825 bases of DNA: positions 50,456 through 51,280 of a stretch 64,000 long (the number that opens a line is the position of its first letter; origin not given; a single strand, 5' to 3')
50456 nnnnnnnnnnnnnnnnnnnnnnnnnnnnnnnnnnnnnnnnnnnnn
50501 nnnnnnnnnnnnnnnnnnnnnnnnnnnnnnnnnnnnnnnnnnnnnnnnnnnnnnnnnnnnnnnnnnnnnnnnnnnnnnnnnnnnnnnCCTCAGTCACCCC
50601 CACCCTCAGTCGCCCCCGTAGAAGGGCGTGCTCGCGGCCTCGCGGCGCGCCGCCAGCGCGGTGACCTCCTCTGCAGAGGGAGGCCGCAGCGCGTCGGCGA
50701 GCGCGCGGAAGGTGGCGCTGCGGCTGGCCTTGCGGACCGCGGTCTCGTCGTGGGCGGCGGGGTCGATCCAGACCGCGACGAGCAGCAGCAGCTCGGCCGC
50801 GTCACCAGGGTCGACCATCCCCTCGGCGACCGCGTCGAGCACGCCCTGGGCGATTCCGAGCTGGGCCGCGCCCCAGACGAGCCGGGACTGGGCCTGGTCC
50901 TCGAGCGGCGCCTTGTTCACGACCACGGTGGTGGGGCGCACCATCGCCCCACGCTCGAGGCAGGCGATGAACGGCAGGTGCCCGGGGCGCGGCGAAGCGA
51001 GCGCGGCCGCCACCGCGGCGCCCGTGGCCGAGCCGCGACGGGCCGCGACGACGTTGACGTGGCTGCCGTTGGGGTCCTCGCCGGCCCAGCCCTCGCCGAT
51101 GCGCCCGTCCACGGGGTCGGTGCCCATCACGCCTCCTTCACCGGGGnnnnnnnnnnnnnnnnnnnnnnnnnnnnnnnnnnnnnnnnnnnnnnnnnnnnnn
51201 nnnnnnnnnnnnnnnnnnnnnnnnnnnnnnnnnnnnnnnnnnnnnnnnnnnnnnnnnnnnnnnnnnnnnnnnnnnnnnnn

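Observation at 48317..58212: Fae-like formaldehyde-activating enzyme embedded between two Zn-ADHs, an enolase-superfamily enzyme and a Dpp-type ABC importer, with an LLM oxidoreductase downstream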

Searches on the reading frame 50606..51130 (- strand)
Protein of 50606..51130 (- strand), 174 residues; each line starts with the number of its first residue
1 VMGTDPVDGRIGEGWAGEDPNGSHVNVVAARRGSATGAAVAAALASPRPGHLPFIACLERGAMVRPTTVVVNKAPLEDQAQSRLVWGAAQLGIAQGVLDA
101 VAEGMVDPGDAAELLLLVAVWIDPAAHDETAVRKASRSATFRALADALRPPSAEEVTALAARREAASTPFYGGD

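Call 8: search_protein_families(library=pfam, proteins=[window:50606-51130:-], max_evalue=0.01)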
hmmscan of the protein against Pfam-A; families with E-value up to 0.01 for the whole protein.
window:50606-51130:- (174 aa): 1 family
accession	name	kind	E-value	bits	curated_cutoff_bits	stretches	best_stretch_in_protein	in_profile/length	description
PF08714.17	Fae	-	6.9e-37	127.3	27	1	11-160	1-151/159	Formaldehyde-activating enzyme (Fae)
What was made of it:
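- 50606..51130 (-): Non-canonical Fae-family protein (likely start ATG 51127, 173 aa). PF08714 E=6.9e-37 (call 8).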

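Call 9: search_protein_families(library=ncbifam, proteins=[window:50606-51130:-], max_evalue=0.00001)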
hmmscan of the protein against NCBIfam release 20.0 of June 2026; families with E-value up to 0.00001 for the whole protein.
window:50606-51130:- (174 aa): 2 families
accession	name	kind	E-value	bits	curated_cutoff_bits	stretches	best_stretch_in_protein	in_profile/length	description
TIGR03126.1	one_C_fae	equivalog_domain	4.7e-29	101.5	118.05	1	10-158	2-151/160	formaldehyde-activating enzyme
NF009833.0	PRK13307.1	equivalog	2.2e-21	76.2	274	1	10-158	3-152/392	bifunctional 5,6,7,8-tetrahydromethanopterin hydro-lyase/3-hexulose-6-phosphate synthase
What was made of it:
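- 50606..51130 (-): TIGR03126 scores 101.5, below the 118.05 cut-off (call 9).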

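Call 10: search_solved_structures(query=window:50606-51130:-, max_evalue=0.01, show_alignments=3)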
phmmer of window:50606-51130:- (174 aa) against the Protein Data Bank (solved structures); distinct sequences matched with E-value up to 0.01: 2.
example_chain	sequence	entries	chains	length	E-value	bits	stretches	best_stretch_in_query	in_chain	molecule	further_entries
1y5y_A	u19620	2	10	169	7.9e-18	68.3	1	10-170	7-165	Formaldehyde-activating enzyme fae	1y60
8ub7_B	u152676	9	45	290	3.4e-17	66.2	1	10-170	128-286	Avd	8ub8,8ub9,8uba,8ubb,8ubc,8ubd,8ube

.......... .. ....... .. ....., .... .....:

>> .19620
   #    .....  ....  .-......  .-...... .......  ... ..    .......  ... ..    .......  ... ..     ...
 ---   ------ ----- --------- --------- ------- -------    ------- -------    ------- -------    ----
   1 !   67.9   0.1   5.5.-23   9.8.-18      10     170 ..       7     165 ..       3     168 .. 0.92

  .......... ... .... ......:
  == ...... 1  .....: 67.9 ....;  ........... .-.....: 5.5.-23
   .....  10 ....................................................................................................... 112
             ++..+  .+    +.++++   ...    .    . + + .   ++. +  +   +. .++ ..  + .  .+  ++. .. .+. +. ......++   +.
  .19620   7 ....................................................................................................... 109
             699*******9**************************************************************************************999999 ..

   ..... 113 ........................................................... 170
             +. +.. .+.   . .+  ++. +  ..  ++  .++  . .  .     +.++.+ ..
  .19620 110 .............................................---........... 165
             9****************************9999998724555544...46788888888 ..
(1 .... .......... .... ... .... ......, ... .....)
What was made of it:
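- Checked: PDB 1Y5Y gives E=8e-18 (call 10).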

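Call 11: find_homologous_proteins(query=window:50606-51130:-, max_evalue=0.00001)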
Query window:50606-51130:- (174 aa): 3041 proteins with E <= 0.00001 among 8000 candidates; the best 120 are listed.
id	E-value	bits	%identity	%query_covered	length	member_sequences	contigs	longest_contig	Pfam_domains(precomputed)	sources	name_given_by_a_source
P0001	8.6e-97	340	94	99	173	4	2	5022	PF08714.18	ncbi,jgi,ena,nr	ncbi:MAG TPA: formaldehyde-activating enzyme [Actinomycetota bacterium]|nr:formaldehyde-activating e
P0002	9.5e-97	340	93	99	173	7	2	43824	PF08714.18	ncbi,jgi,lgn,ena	-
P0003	2.8e-91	322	88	99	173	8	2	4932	PF08714.18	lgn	-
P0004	3.0e-86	306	84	99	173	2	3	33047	PF08714.18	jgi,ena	jgi:5,6,7,8-tetrahydromethanopterin hydro-lyase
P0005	6.0e-86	305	85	99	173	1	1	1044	PF08714.18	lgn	-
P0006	1.1e-85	304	83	99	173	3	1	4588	PF08714.18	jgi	-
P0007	3.4e-85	302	82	99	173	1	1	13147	PF08714.18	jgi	jgi:5,6,7,8-tetrahydromethanopterin hydro-lyase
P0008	1.1e-84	300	81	99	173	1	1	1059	PF08714.18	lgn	-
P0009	1.2e-83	297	83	99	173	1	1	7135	PF08714.18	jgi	jgi:5,6,7,8-tetrahydromethanopterin hydro-lyase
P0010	1.6e-83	297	83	99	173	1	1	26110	PF08714.18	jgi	jgi:5,6,7,8-tetrahydromethanopterin hydro-lyase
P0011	2.1e-83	296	81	99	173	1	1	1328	PF08714.18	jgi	jgi:5,6,7,8-tetrahydromethanopterin hydro-lyase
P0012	4.1e-83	295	80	99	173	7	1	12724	PF08714.18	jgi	jgi:5,6,7,8-tetrahydromethanopterin hydro-lyase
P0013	6.7e-82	291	82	99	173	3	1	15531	PF08714.18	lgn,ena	-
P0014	2.1e-81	290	79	100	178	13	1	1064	PF08714.18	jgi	jgi:5,6,7,8-tetrahydromethanopterin hydro-lyase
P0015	5.5e-75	269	76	98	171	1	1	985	PF08714.18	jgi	jgi:5,6,7,8-tetrahydromethanopterin hydro-lyase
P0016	6.7e-73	262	72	97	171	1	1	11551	PF08714.18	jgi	jgi:5,6,7,8-tetrahydromethanopterin hydro-lyase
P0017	8.3e-70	252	69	97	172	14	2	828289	PF08714.18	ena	-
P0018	1.1e-69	252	71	98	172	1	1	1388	PF08714.18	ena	-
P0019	1.2e-69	252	68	97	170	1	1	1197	PF08714.18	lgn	-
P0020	1.5e-69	251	72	99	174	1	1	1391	PF08714.18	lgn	-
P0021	3.4e-69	250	70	98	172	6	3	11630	PF08714.18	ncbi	-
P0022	4.2e-69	250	68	98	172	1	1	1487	PF08714.18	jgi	jgi:5,6,7,8-tetrahydromethanopterin hydro-lyase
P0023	4.4e-69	250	70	98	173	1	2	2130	PF08714.18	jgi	jgi:5,6,7,8-tetrahydromethanopterin hydro-lyase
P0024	6.7e-69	249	69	98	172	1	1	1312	PF08714.18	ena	-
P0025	8.5e-69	249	70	98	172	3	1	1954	PF08714.18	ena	-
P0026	1.7e-68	248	70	98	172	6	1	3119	PF08714.18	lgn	-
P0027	3.2e-68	247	73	95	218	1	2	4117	PF08714.18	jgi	jgi:formaldehyde-activating enzyme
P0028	3.5e-68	247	68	97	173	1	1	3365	PF08714.18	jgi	jgi:5,6,7,8-tetrahydromethanopterin hydro-lyase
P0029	4.2e-68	247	67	99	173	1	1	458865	PF08714.18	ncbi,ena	-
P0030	5.4e-68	246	68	98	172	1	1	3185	PF08714.18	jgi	jgi:5,6,7,8-tetrahydromethanopterin hydro-lyase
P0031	5.6e-68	246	65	97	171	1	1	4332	PF08714.18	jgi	jgi:5,6,7,8-tetrahydromethanopterin hydro-lyase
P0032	5.9e-68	246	68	99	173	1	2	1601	PF08714.18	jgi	jgi:5,6,7,8-tetrahydromethanopterin hydro-lyase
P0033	6.4e-68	246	67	98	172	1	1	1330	PF08714.18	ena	-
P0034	7.2e-68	246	65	98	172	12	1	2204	PF08714.18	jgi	jgi:5,6,7,8-tetrahydromethanopterin hydro-lyase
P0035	8.5e-68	246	67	98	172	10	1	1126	PF08714.18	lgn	-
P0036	9.0e-68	245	68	98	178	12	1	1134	PF08714.18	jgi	-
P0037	1.1e-67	245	66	98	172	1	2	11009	PF08714.18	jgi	jgi:5,6,7,8-tetrahydromethanopterin hydro-lyase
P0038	1.5e-67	245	68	98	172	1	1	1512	PF08714.18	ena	-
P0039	1.6e-67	245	69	98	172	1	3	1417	PF08714.18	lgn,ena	-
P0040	1.8e-67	244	67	97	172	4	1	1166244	PF08714.18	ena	-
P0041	2.2e-67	244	68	99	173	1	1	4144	PF08714.18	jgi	jgi:5,6,7,8-tetrahydromethanopterin hydro-lyase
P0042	2.7e-67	244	66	99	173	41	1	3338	PF08714.18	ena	-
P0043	2.8e-67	244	68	97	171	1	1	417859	PF08714.18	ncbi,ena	-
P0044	5.2e-67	243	68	98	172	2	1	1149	PF08714.18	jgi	jgi:5,6,7,8-tetrahydromethanopterin hydro-lyase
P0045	5.3e-67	243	67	98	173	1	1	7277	PF08714.18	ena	-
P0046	8.2e-67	242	67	99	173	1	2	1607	PF08714.18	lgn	-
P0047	8.7e-67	242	67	99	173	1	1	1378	PF08714.18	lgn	-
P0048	9.9e-67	242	67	98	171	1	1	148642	PF08714.18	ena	-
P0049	1.2e-66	242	68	98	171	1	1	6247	PF08714.18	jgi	jgi:5,6,7,8-tetrahydromethanopterin hydro-lyase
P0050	1.3e-66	242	69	97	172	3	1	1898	PF08714.18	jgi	jgi:5,6,7,8-tetrahydromethanopterin hydro-lyase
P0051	1.4e-66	242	67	98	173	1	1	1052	PF08714.18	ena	-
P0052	1.5e-66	241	66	98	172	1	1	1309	PF08714.18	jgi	jgi:5,6,7,8-tetrahydromethanopterin hydro-lyase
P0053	1.5e-66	241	67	98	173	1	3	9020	PF08714.18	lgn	-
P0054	1.6e-66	241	67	98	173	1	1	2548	PF08714.18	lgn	-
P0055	2.7e-66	241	67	98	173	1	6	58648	PF08714.18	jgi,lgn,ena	jgi:5,6,7,8-tetrahydromethanopterin hydro-lyase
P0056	3.4e-66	240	66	98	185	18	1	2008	PF08714.18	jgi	jgi:5,6,7,8-tetrahydromethanopterin hydro-lyase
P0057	3.8e-66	240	68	98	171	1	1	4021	PF08714.18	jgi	jgi:5,6,7,8-tetrahydromethanopterin hydro-lyase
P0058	3.9e-66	240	68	97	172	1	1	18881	PF08714.18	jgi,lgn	-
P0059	4.3e-66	240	66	98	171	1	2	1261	PF08714.18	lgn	-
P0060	5.3e-66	240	65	98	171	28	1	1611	PF08714.18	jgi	jgi:5,6,7,8-tetrahydromethanopterin hydro-lyase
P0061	6.3e-66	239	66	98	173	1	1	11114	PF08714.18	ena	-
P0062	6.9e-66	239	67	98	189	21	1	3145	PF08714.18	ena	-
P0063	7.2e-66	239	67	97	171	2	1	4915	PF08714.18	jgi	jgi:5,6,7,8-tetrahydromethanopterin hydro-lyase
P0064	9.4e-66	239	66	97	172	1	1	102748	PF08714.18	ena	-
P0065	1.1e-65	239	65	98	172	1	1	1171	PF08714.18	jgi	jgi:5,6,7,8-tetrahydromethanopterin hydro-lyase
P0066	1.2e-65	239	66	98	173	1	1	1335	PF08714.18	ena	-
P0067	1.3e-65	238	66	98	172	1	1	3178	PF08714.18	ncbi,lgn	-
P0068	1.8e-65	238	64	98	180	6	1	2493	PF08714.18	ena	-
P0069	1.9e-65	238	67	98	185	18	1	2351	PF08714.18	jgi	jgi:5,6,7,8-tetrahydromethanopterin hydro-lyase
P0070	2.0e-65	238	64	99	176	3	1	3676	PF08714.18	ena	-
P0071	2.2e-65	238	66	97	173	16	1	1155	PF08714.18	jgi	jgi:5,6,7,8-tetrahydromethanopterin hydro-lyase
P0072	3.6e-65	237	68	98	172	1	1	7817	PF08714.18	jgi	jgi:5,6,7,8-tetrahydromethanopterin hydro-lyase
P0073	3.7e-65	237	66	97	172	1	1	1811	PF08714.18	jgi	jgi:5,6,7,8-tetrahydromethanopterin hydro-lyase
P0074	3.8e-65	237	66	99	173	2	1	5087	PF08714.18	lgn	-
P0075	4.1e-65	237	66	96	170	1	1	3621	PF08714.18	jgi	jgi:5,6,7,8-tetrahydromethanopterin hydro-lyase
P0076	6.1e-65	236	66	97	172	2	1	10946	PF08714.18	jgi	jgi:5,6,7,8-tetrahydromethanopterin hydro-lyase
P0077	6.5e-65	236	66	99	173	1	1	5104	PF08714.18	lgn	-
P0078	6.7e-65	236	67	98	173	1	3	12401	PF08714.18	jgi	jgi:5,6,7,8-tetrahydromethanopterin hydro-lyase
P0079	7.7e-65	236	65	98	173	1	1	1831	PF08714.18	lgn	-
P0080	8.8e-65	236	64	98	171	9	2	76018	PF08714.18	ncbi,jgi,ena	-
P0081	9.6e-65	236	66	98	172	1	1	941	PF08714.18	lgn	-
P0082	1.1e-64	235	66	98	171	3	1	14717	PF08714.18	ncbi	-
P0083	1.2e-64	235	64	98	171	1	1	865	PF08714.18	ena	-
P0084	1.2e-64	235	66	97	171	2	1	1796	PF08714.18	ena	-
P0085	1.4e-64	235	67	98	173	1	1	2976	PF08714.18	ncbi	-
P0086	1.5e-64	235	65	98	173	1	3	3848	PF08714.18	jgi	jgi:5,6,7,8-tetrahydromethanopterin hydro-lyase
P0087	1.5e-64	235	66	98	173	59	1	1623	PF08714.18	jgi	jgi:5,6,7,8-tetrahydromethanopterin hydro-lyase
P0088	1.7e-64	235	65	98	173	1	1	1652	PF08714.18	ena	-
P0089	1.7e-64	235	65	97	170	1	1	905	PF08714.18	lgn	-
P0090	1.7e-64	235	66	99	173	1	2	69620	PF08714.18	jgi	jgi:5,6,7,8-tetrahydromethanopterin hydro-lyase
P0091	2.1e-64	235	64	98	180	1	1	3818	PF08714.18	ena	-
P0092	2.2e-64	234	63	98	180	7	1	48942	PF08714.18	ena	-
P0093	2.3e-64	234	64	98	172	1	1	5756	PF08714.18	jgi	jgi:5,6,7,8-tetrahydromethanopterin hydro-lyase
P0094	2.6e-64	234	62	98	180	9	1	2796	PF08714.18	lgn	-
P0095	2.7e-64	234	63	98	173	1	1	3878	PF08714.18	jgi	-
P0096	3.0e-64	234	65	98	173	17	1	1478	PF08714.18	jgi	jgi:5,6,7,8-tetrahydromethanopterin hydro-lyase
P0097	3.0e-64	234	68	98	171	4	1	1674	PF08714.18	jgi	jgi:5,6,7,8-tetrahydromethanopterin hydro-lyase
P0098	3.0e-64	234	66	98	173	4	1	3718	PF08714.18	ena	-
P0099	3.0e-64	234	65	98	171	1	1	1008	PF08714.18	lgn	-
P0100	3.1e-64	234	65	98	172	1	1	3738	PF08714.18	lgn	-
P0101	3.2e-64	234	63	98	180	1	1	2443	PF08714.18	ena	-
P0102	3.3e-64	234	66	98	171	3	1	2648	PF08714.18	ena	-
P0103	3.4e-64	234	66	97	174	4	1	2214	PF08714.18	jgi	jgi:5,6,7,8-tetrahydromethanopterin hydro-lyase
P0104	3.5e-64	234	64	98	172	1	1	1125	PF08714.18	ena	-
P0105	3.7e-64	234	67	98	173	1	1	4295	PF08714.18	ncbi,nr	ncbi:MAG: formaldehyde-activating enzyme [Actinomycetota bacterium]|nr:formaldehyde-activating enzym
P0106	4.0e-64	234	64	97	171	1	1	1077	PF08714.18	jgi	jgi:5,6,7,8-tetrahydromethanopterin hydro-lyase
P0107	4.1e-64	234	64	98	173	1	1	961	PF08714.18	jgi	jgi:5,6,7,8-tetrahydromethanopterin hydro-lyase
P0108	4.3e-64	233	64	98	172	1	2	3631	PF08714.18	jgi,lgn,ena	jgi:5,6,7,8-tetrahydromethanopterin hydro-lyase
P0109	4.4e-64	233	67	98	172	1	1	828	PF08714.18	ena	-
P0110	4.4e-64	233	63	98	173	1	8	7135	PF08714.18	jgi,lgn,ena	-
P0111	5.0e-64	233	64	98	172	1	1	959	PF08714.18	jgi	jgi:5,6,7,8-tetrahydromethanopterin hydro-lyase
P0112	5.2e-64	233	65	98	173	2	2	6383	PF08714.18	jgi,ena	jgi:5,6,7,8-tetrahydromethanopterin hydro-lyase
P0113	6.1e-64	233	66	97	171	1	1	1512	PF08714.18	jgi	jgi:5,6,7,8-tetrahydromethanopterin hydro-lyase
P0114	6.4e-64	233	64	98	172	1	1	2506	PF08714.18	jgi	jgi:5,6,7,8-tetrahydromethanopterin hydro-lyase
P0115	6.7e-64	233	66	98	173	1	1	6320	PF08714.18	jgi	jgi:5,6,7,8-tetrahydromethanopterin hydro-lyase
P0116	6.8e-64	233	66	98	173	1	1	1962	PF08714.18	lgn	-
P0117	6.8e-64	233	63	98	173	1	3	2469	PF08714.18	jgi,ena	-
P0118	8.1e-64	233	66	97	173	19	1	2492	PF08714.18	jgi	jgi:5,6,7,8-tetrahydromethanopterin hydro-lyase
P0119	8.5e-64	232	65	97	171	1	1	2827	PF08714.18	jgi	jgi:5,6,7,8-tetrahydromethanopterin hydro-lyase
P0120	9.0e-64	232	64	99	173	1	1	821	PF08714.18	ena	-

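Call 12: find_encoding_contigs(protein=P0017, flank=10000, max_places=3)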
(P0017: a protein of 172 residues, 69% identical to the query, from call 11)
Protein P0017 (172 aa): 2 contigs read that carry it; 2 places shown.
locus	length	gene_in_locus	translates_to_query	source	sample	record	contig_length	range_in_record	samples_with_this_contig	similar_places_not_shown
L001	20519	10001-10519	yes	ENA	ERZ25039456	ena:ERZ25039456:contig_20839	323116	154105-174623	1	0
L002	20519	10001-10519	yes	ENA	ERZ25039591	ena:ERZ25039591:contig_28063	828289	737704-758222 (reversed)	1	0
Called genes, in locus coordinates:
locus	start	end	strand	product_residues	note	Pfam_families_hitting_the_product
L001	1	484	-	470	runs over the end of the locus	PF01979:Amidohydro_1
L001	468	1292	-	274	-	PF23169:HalD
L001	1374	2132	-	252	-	PF09339:HTH_IclR, PF25213:HVO_A0261_N (faint), PF01022:HTH_5 (weak), PF01978:TrmB (weak), PF01614:IclR_C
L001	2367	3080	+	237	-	PF03070:TENA_THI-4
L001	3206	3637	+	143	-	-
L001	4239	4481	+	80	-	PF00496:SBP_bac_5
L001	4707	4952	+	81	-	-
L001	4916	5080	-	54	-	-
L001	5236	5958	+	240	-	PF00528:BPD_transp_1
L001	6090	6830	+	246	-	PF00528:BPD_transp_1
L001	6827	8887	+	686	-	PF00005:ABC_tran, PF02463:SMC_N (faint), PF13304:AAA_21 (weak), PF08352:oligo_HPY, PF00005:ABC_tran, PF08352:oligo_HPY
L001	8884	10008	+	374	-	PF08240:ADH_N, PF16912:Glu_dehyd_C, PF00107:ADH_zinc_N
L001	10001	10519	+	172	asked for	PF08714:Fae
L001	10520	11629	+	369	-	PF13378:MR_MLE_C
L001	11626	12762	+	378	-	PF08240:ADH_N, PF00107:ADH_zinc_N, PF13602:ADH_zinc_N_2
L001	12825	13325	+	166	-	PF00719:Pyrophosphatase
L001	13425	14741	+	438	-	PF04909:Amidohydro_2, PF05995:CDO_I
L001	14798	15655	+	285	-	PF00291:PALP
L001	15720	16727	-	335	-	PF02775:TPP_enzyme_C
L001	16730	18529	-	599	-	PF01558:POR, PF01855:POR_N, PF17147:PFOR_II (weak)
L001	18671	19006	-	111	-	-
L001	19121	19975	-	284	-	PF02481:DNA_processg_A, PF18306:LDcluster4 (weak), PF17782:WHD_DprA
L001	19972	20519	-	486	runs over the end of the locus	PF13541:ChlI, PF00493:MCM (faint), PF01078:Mg_chelatase, PF07728:AAA_5 (faint), PF13335:Mg_chelatase_C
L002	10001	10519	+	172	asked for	PF08714:Fae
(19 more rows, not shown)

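Call 13: find_encoding_contigs(protein=P0040, flank=10000, max_places=3)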
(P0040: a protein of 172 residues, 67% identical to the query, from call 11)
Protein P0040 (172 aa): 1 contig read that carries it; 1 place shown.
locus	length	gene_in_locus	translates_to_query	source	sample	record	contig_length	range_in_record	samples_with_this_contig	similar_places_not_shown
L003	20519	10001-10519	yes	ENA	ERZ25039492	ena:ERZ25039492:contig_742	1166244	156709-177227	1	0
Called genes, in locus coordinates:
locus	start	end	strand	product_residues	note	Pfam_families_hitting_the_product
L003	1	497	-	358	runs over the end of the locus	PF04909:Amidohydro_2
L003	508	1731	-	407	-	PF05977:MFS_3 (weak), PF07690:MFS_1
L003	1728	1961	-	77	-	-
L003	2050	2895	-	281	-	PF02746:MR_MLE_N, PF13378:MR_MLE_C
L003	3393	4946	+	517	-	PF00496:SBP_bac_5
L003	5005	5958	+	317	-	PF19300:BPD_transp_1_N, PF00528:BPD_transp_1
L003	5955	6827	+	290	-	PF12911:OppC_N, PF00528:BPD_transp_1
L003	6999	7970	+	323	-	PF00005:ABC_tran, PF13304:AAA_21 (weak), PF08352:oligo_HPY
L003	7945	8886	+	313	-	PF00005:ABC_tran, PF13304:AAA_21 (faint), PF08352:oligo_HPY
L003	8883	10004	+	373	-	PF08240:ADH_N, PF16912:Glu_dehyd_C, PF00107:ADH_zinc_N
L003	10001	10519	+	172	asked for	PF08714:Fae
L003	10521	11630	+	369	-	PF13378:MR_MLE_C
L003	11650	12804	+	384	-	PF08240:ADH_N, PF00107:ADH_zinc_N, PF13602:ADH_zinc_N_2 (faint)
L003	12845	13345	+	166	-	PF00719:Pyrophosphatase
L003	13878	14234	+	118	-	PF04909:Amidohydro_2 (weak)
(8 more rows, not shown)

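Call 14: find_encoding_contigs(protein=P0029, flank=10000, max_places=3)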
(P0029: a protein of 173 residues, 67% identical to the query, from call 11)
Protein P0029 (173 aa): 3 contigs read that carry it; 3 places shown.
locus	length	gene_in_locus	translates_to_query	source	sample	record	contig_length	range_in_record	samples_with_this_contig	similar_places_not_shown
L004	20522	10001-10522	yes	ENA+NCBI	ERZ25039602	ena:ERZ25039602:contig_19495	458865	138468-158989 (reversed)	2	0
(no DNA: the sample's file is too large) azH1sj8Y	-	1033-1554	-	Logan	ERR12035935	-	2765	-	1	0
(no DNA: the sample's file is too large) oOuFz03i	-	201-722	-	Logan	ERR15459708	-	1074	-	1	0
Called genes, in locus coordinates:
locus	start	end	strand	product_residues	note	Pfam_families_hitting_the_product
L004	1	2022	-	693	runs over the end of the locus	PF02129:Peptidase_S15, PF00561:Abhydrolase_1, PF12146:Hydrolase_4 (weak), PF08530:PepX_C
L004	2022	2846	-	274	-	PF12802:MarR_2, PF25213:HVO_A0261_N, PF09339:HTH_IclR, PF01614:IclR_C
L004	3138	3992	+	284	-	PF00496:SBP_bac_5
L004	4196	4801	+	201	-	-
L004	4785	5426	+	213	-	-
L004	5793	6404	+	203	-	-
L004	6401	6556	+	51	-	-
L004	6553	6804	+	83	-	-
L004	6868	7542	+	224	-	-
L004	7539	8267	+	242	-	PF08352:oligo_HPY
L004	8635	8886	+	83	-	PF08352:oligo_HPY (weak)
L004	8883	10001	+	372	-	PF08240:ADH_N, PF16912:Glu_dehyd_C, PF00107:ADH_zinc_N, PF13602:ADH_zinc_N_2 (weak)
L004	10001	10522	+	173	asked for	PF08714:Fae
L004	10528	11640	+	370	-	PF13378:MR_MLE_C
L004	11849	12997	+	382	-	PF08240:ADH_N, PF00107:ADH_zinc_N, PF13602:ADH_zinc_N_2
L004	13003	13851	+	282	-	PF04909:Amidohydro_2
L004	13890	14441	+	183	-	PF05995:CDO_I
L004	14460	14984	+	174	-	PF04229:GrpB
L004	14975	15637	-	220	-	-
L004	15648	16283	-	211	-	PF02798:GST_N, PF13417:GST_N_3, PF13409:GST_N_2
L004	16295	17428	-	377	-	PF01266:DAO, PF01946:Thi4 (weak), PF13450:NAD_binding_8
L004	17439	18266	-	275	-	-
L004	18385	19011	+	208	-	PF05724:TPMT, PF13489:Methyltransf_23 (weak), PF03848:TehB, PF08241:Methyltransf_11, PF08242:Methyltransf_12, PF13649:Methyltransf_25, PF13847:Methyltransf_31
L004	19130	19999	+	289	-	PF00941:FAD_binding_5, PF03450:CO_deh_flav_C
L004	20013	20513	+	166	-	PF00111:Fer2 (weak), PF01799:Fer2_2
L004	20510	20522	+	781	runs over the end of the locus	PF01315:Ald_Xan_dh_C, PF02738:MoCoBD_1, PF20256:MoCoBD_2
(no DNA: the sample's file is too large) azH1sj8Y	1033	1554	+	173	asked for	PF08714:Fae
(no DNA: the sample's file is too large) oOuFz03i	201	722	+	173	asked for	PF08714:Fae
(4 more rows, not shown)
